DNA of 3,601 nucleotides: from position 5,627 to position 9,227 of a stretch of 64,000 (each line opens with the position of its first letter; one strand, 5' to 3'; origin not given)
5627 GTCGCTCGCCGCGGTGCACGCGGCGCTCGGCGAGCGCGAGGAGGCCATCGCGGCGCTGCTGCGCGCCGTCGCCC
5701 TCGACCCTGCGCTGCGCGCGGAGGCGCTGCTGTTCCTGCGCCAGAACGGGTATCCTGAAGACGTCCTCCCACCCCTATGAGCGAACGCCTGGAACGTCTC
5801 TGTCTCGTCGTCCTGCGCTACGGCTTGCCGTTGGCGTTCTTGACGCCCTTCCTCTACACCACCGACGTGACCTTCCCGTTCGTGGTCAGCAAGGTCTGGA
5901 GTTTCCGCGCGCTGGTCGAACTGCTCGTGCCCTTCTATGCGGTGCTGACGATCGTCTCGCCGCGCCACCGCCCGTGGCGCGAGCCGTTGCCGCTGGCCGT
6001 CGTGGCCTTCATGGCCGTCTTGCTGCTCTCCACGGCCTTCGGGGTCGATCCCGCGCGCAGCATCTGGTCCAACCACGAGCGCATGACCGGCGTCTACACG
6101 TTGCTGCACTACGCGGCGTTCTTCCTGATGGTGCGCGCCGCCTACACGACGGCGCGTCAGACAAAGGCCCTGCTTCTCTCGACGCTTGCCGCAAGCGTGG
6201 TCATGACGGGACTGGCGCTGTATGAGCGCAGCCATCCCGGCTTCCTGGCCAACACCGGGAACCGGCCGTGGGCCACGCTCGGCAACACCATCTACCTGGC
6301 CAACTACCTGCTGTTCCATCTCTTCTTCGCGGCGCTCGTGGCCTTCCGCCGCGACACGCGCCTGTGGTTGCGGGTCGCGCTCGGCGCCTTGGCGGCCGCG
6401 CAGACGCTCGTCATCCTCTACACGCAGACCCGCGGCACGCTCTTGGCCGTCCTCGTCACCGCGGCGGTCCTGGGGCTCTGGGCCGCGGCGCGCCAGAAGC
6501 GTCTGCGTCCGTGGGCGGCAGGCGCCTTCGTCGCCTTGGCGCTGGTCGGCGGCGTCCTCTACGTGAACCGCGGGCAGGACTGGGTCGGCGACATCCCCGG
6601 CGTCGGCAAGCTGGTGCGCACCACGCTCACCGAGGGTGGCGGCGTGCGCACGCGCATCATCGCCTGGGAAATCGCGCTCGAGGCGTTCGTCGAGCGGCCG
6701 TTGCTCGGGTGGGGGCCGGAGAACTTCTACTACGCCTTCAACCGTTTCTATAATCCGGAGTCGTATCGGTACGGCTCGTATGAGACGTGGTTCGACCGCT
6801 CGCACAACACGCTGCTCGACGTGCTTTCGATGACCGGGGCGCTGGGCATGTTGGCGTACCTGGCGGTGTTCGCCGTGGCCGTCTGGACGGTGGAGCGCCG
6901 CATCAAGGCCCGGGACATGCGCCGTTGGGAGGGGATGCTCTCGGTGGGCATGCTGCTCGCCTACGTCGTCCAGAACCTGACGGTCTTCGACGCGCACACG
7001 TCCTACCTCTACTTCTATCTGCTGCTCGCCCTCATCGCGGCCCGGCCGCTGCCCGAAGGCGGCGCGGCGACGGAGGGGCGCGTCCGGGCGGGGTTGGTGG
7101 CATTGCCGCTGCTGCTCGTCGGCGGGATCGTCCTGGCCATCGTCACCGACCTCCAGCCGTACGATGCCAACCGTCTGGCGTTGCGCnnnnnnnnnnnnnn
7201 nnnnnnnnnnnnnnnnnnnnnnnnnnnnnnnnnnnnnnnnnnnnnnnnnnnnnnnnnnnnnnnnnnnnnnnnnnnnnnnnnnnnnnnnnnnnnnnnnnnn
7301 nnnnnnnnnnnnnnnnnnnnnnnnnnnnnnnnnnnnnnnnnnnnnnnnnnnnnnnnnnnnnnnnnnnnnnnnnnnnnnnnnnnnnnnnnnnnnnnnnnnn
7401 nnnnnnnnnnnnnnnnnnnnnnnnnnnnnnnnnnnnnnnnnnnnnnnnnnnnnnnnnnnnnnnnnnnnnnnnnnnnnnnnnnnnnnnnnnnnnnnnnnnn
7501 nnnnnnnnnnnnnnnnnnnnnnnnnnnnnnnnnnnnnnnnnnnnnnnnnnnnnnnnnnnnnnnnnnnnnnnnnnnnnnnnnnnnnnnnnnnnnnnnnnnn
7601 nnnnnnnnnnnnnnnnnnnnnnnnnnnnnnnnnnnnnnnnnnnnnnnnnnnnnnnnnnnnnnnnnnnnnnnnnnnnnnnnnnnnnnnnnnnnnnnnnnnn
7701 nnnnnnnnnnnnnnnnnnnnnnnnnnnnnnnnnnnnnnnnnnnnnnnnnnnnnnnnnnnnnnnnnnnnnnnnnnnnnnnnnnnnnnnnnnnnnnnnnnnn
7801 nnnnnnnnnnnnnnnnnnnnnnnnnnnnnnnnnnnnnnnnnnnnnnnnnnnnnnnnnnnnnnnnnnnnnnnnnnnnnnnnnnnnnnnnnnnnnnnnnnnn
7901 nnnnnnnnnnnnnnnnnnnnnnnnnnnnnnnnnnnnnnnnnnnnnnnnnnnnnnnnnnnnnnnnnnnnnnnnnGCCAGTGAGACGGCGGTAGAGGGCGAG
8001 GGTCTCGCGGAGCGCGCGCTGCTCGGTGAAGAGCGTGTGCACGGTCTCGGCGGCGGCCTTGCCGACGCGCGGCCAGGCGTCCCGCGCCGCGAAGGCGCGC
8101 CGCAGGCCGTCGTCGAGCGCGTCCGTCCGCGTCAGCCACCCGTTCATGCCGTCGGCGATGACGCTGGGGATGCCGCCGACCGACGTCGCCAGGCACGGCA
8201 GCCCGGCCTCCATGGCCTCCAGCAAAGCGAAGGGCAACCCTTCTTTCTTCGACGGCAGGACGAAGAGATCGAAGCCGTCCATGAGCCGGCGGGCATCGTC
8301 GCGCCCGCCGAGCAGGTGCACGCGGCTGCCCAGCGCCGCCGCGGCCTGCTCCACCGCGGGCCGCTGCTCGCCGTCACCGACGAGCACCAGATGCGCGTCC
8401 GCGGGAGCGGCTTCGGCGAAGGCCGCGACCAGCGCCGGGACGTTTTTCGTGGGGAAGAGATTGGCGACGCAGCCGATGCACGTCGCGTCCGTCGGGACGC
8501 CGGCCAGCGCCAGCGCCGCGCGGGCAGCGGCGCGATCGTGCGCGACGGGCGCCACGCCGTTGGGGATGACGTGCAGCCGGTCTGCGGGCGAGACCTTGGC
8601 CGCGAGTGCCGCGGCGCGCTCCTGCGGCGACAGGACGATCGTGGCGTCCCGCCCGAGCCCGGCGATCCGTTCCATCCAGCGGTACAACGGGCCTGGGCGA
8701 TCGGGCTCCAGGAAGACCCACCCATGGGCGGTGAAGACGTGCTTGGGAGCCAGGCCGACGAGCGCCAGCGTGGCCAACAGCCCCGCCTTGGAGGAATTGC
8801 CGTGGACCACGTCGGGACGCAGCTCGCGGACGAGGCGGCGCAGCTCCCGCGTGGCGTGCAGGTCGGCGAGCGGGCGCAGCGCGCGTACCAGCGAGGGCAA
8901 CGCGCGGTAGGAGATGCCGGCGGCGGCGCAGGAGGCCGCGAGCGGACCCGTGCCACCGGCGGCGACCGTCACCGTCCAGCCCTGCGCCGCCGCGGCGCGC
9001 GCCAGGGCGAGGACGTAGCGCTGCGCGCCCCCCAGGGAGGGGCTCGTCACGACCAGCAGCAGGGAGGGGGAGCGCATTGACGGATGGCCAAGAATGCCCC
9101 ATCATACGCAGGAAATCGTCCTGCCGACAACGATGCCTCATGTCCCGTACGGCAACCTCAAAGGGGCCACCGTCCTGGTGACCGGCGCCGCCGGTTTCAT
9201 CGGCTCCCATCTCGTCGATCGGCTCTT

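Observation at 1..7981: Thr/Ser-rich surface protein followed by three tandem Wzy_C-TPR paralogs: candidate protein O-glycosylation system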

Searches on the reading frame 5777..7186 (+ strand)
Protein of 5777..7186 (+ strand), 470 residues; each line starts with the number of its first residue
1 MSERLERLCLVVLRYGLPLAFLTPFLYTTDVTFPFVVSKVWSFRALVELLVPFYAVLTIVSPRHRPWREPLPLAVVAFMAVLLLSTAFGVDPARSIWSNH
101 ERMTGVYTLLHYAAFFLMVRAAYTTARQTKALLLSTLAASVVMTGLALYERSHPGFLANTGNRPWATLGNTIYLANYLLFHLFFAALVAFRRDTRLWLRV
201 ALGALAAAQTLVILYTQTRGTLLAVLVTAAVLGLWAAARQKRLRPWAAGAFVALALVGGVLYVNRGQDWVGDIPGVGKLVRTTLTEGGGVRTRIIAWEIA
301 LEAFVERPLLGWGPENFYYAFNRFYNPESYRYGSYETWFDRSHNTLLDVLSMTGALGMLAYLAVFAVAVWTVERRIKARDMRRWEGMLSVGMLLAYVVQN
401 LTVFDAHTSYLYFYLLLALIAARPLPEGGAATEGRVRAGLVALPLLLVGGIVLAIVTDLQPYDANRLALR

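Call 39: search_solved_structures(query=A3, max_evalue=10, show_alignments=3)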
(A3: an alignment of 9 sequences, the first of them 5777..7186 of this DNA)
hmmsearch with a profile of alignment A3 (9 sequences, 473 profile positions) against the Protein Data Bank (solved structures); distinct sequences matched with E-value up to 10: 3.
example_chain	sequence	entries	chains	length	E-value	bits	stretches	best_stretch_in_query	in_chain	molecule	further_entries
4bm5_A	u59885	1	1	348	0.25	13.4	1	362-427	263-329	SIMILAR TO CHLOROPLAST INNER MEMBRANE PROTEIN TIC110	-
2c21_A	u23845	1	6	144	0.67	11.9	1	272-336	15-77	TRYPANOTHIONE-DEPENDENT GLYOXALASE I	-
5h4b_A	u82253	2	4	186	1.4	10.9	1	62-171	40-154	Cerebellin-4 | Protein Cbln4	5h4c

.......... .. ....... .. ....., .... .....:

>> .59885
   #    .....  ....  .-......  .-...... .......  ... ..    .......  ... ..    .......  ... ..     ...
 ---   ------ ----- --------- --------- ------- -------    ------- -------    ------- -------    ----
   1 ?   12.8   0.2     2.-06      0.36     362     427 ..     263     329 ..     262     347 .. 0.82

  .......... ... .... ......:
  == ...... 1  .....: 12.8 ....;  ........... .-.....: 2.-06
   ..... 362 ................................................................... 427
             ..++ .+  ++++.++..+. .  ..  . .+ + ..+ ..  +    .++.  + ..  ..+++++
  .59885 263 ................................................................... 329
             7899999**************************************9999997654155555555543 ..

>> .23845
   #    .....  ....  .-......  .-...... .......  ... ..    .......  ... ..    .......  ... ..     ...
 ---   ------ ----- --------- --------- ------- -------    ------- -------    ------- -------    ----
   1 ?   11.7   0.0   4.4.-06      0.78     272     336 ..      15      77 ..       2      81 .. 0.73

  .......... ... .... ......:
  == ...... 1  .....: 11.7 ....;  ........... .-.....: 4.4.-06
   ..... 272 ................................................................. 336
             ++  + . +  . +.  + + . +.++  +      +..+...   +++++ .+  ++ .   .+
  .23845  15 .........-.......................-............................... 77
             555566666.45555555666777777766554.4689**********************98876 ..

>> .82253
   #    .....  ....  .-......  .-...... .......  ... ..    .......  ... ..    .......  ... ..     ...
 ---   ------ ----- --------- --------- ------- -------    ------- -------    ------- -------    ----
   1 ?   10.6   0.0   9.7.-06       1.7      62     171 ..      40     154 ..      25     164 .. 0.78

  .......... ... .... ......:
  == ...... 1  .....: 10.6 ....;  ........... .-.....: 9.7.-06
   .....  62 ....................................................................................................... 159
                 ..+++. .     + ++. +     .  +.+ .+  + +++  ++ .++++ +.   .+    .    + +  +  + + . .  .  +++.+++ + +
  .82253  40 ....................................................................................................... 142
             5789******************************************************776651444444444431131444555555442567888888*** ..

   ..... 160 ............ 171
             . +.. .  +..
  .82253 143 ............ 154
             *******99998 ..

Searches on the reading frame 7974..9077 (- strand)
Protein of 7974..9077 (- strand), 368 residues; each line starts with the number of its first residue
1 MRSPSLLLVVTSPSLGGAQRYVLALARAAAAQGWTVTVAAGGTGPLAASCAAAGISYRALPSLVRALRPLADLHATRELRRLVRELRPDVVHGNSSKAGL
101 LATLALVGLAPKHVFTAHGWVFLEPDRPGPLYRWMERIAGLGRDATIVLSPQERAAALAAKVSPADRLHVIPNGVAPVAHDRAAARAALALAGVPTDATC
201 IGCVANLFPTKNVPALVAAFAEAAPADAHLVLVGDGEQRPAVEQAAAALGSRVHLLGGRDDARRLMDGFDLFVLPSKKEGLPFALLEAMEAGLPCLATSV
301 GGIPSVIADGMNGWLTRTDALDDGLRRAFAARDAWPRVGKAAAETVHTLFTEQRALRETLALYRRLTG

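Call 10: search_protein_families(library=pfam, proteins=[window:7974-9077:-], max_evalue=0.001)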
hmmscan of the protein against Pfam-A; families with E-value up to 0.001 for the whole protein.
window:7974-9077:- (368 aa): 6 families
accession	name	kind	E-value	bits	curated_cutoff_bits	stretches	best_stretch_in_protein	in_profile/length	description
PF13692.12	Glyco_trans_1_4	-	1.3e-29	103.7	27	1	201-320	4-128/142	Glycosyl transferases group 1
PF13579.12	Glyco_trans_4_4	-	4.4e-29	102.3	29.7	1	16-174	1-158/158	Glycosyl transferase 4-like domain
PF13439.12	Glyco_transf_4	-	1.3e-27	97.3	28.5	1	16-175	2-166/170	Glycosyltransferase Family 4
PF00534.26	Glycos_transf_1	-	1.8e-25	89.9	26.4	1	195-328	12-155/172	Glycosyl transferases group 1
PF13477.12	Glyco_trans_4_2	-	2.1e-10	41.3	23.4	1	20-138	11-127/139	Glycosyl transferase 4-like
PF20706.3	GT4-conflict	-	1.7e-07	31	26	1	210-361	211-373/385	Family 4 Glycosyltransferase in conflict systems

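Call 100: search_protein_families(library=ncbifam, proteins=[window:7974-9077:-], max_evalue=0.00001)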
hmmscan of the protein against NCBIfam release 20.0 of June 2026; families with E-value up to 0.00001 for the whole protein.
window:7974-9077:- (368 aa): 27 families (the best 25 are shown)
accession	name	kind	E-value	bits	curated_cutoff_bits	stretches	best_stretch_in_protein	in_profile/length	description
TIGR03088.1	stp2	hypoth_equivalog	2.3e-40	138.8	409.05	1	71-366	65-373/374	TIGR03088 family PEP-CTERM/XrtA system glycosyltransferase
TIGR03999.1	thiol_BshA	equivalog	7.2e-28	97.6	273.7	1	162-366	163-373/375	N-acetyl-alpha-D-glucosaminyl L-malate synthase BshA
NF041876.1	EPS_EpsE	equivalog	1.9e-18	66.9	400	1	60-354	86-384/389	exopolysaccharide biosynthesis GT4 family glycosyltransferase EpsE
TIGR02149.1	glgA_Coryne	subfamily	2.7e-17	63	302.4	1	16-365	16-389/391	glycogen synthase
TIGR04063.1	stp3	hypoth_equivalog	7.8e-17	61.2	442.05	1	157-366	171-395/397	TIGR04063 family PEP-CTERM/XrtA system glycosyltransferase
NF038229.1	Glyco4_Geo_Pelo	equivalog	2.8e-16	59.5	400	1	143-366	109-336/338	GPMC system family 4 glycosyltransferase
NF047684.1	TeichurnBiosyTuaC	equivalog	2.6e-14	53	550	1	191-315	212-336/391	teichuronic acid biosynthesis protein TuaC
NF011726.0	PRK15179.1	equivalog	7.1e-13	47.7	733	1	164-322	480-645/694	Vi polysaccharide biosynthesis protein TviE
NF038295.1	EPS_HpsP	equivalog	1.2e-12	47.6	550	1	156-366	166-387/388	hormogonium polysaccharide biosynthesis glycosyltransferase HpsP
TIGR04047.1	MSMEG_0565_glyc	hypoth_equivalog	7.8e-11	41.7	259.85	1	21-365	17-373/373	MSMEG_0565 family glycosyltransferase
NF007396.0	PRK09922.1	equivalog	1.8e-10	40.3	385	1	210-323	196-315/361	lipopolysaccharide 1,6-galactosyltransferase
NF012034.0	PRK15490.1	equivalog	2.6e-10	39.3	813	1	198-324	398-531/578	Vi polysaccharide biosynthesis glycosyltransferase TviE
TIGR03449.1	mycothiol_MshA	equivalog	4.6e-10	38.9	462.5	1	146-365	168-402/406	D-inositol-3-phosphate glycosyltransferase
TIGR02095.1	glgA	subfamily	2e-09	36.6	328.45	1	194-313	290-420/477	glycogen/starch synthase, ADP-glucose type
TIGR04157.1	glyco_rSAM_CFB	subfamily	9.8e-09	34.7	400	1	144-316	171-348/406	TIGR04157 family glycosyltransferase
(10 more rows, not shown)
